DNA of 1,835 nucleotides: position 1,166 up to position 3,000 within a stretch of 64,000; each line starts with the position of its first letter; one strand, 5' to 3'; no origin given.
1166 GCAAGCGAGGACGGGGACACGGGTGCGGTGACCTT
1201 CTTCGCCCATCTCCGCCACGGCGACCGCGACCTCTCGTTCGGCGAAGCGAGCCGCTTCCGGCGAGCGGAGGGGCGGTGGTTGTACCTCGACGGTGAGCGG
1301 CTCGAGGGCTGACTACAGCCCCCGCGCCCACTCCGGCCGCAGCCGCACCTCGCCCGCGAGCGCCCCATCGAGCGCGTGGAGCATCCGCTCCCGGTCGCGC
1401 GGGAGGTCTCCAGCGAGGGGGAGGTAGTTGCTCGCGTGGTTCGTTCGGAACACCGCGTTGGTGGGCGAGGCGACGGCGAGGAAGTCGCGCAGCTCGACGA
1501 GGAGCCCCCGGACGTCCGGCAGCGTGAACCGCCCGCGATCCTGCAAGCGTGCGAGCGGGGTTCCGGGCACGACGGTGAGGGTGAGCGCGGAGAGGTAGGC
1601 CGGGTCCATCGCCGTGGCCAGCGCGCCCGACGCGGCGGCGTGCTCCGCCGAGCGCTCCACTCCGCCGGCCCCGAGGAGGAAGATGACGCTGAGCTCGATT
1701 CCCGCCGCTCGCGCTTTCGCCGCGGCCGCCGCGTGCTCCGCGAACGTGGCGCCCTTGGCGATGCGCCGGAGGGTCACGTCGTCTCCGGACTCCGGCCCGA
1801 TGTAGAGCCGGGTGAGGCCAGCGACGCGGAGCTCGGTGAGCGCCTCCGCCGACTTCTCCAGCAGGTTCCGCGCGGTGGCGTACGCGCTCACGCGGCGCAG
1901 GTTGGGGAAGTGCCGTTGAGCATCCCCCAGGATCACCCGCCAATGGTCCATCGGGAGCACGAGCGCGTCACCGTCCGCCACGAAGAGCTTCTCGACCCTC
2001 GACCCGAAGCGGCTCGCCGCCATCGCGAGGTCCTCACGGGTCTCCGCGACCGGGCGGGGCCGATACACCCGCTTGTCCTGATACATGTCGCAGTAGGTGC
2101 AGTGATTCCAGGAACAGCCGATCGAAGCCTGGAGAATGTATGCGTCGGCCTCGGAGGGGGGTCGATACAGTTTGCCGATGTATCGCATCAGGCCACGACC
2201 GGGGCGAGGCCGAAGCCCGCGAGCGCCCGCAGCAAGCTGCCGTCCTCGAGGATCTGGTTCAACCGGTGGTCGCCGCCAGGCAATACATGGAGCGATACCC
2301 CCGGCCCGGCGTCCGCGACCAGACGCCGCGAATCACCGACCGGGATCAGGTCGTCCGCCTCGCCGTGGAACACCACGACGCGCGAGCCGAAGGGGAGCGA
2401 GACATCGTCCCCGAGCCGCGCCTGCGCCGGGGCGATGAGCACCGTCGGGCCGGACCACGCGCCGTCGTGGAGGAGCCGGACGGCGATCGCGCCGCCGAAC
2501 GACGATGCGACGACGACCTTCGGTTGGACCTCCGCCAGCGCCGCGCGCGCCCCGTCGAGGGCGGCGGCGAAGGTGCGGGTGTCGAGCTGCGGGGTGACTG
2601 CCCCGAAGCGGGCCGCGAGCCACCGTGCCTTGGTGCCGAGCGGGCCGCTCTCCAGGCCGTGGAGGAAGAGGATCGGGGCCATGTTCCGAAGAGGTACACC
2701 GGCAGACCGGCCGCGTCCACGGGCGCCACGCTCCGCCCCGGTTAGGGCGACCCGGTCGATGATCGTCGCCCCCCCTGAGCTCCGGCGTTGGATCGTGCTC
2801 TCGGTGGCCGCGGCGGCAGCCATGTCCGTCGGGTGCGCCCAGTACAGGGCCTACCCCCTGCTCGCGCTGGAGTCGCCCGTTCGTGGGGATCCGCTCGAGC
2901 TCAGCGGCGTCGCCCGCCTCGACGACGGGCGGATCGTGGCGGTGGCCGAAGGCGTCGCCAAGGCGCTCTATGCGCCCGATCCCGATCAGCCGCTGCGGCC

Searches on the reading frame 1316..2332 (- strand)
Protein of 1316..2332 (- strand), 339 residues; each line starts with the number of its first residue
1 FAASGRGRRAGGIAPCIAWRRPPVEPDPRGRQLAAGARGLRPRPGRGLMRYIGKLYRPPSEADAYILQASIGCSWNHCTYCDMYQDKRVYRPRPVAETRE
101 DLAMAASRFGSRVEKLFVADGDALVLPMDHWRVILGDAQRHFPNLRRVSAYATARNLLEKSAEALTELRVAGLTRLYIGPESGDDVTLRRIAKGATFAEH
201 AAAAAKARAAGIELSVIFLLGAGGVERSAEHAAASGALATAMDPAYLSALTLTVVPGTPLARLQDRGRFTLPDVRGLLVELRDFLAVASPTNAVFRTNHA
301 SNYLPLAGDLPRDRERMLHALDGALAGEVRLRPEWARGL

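Call 27: search_protein_families(library=pfam, proteins=[window:1316-2332:-], max_evalue=0.001)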
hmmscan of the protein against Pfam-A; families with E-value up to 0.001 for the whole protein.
window:1316-2332:- (339 aa): 1 family
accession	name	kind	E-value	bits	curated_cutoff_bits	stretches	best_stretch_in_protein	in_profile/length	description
PF04055.27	Radical_SAM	-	5.1e-15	56.5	29.5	1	72-224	6-153/166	Radical SAM superfamily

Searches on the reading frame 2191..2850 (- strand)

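Call 27: search_protein_families(library=pfam, proteins=[window:2191-2850:-], max_evalue=0.001)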
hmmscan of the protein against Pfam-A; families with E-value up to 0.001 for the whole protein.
window:2191-2850:- (220 aa): 2 families
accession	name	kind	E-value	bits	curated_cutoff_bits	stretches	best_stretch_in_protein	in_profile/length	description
PF12146.15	Hydrolase_4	-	1.9e-06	27.8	27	0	158-197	194-234/239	Serine aminopeptidase, S33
PF05728.18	UPF0227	-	0.00025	21.5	21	0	60-142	2-90/187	Uncharacterised protein family (UPF0227)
